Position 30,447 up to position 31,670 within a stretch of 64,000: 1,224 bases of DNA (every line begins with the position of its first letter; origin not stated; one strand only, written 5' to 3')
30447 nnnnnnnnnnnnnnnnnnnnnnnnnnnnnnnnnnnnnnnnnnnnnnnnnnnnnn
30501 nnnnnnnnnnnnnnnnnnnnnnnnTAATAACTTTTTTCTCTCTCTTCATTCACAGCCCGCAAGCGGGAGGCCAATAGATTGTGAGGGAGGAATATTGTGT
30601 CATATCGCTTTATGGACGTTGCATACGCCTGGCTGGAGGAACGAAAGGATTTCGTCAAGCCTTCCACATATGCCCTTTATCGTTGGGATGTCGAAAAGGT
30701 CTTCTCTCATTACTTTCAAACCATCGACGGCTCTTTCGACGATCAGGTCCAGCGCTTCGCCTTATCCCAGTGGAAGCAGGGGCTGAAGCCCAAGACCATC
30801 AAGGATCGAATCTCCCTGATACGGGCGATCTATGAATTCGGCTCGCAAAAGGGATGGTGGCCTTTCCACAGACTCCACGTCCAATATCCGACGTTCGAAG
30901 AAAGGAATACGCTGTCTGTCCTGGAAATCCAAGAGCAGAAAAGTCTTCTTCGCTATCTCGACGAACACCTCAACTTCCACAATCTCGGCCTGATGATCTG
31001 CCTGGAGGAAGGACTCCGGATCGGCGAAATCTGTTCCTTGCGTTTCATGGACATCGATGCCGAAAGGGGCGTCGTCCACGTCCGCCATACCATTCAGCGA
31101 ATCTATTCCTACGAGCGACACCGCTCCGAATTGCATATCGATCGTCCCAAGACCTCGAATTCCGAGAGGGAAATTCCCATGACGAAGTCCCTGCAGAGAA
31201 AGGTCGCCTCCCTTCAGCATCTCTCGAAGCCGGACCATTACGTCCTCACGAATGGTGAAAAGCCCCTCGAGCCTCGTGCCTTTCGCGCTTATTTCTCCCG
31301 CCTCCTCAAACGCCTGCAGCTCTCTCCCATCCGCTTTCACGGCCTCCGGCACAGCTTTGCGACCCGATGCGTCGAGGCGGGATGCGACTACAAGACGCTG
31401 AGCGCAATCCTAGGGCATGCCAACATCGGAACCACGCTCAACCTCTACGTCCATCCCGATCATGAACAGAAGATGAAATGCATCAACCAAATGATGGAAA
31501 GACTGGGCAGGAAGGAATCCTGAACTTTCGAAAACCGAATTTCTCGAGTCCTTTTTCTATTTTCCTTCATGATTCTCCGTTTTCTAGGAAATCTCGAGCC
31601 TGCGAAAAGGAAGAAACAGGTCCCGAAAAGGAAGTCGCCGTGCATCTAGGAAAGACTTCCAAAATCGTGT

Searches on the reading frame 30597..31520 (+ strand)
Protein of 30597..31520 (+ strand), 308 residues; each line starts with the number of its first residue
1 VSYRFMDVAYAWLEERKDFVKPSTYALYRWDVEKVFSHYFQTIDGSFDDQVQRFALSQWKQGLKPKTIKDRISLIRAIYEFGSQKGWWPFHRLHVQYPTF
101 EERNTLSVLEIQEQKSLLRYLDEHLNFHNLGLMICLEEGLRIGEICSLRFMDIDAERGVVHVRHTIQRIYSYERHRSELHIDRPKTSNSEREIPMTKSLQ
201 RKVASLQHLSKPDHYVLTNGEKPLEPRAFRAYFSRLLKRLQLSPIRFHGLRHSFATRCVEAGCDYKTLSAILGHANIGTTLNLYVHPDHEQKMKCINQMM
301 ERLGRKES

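Call 6: search_protein_families(library=pfam, proteins=[window:30597-31520:+], max_evalue=0.01)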
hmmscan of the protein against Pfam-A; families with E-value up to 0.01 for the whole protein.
window:30597-31520:+ (308 aa): 1 family
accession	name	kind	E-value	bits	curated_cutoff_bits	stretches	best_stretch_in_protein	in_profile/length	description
PF00589.27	Phage_integrase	-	1.5e-28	100.2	27.1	1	111-289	5-170/172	Phage integrase family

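Call 7: search_protein_families(library=padloc, proteins=[window:30597-31520:+], max_evalue=0.01)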
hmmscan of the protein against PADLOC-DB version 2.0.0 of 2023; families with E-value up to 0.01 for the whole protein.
window:30597-31520:+ (308 aa): 0 families

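Call 8: search_protein_families(library=ncbifam, proteins=[window:30597-31520:+], max_evalue=0.01)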
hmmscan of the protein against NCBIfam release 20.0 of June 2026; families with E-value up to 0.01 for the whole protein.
window:30597-31520:+ (308 aa): 11 families
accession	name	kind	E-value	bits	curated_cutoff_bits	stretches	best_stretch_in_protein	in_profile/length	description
NF040815.2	recomb_XerA_Arch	equivalog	2.2e-22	79.9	220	2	187-291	152-258/263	site-specific tyrosine recombinase/integron integrase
TIGR02224.1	recomb_XerC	equivalog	1.3e-21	77.3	335.15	2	198-301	179-291/295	tyrosine recombinase XerC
TIGR02225.1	recomb_XerD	equivalog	2.1e-20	73.2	329.6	1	21-298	14-285/290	site-specific tyrosine recombinase XerD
NF001399.0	PRK00283.1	subfamily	3.3e-17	62.7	279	1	24-291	26-287/300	tyrosine recombinase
TIGR02249.1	integrase_gron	subfamily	6.5e-12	45.4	265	1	107-288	100-301/315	integron integrase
NF002331.0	PRK01287.1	subfamily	1.6e-11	43.8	371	2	247-280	273-306/365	site-specific tyrosine recombinase XerC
NF003462.0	PRK05084.1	equivalog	7e-10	38.2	267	1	136-300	205-357/360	tyrosine recombinase XerS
NF011946.0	PRK15417.1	equivalog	1.3e-07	31.1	435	1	229-285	257-313/337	integron integrase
NF007370.0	PRK09870.1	subfamily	1.2e-06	28.3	221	1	129-281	34-174/200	tyrosine-type DNA invertase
NF040693.1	recomb_GmtY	equivalog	0.00012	21.5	340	1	215-291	352-436/441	gamma-mobile-trio recombinase GmtY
NF007371.0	PRK09871.1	subfamily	0.0019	17.8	222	0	133-281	33-169/198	tyrosine-type DNA invertase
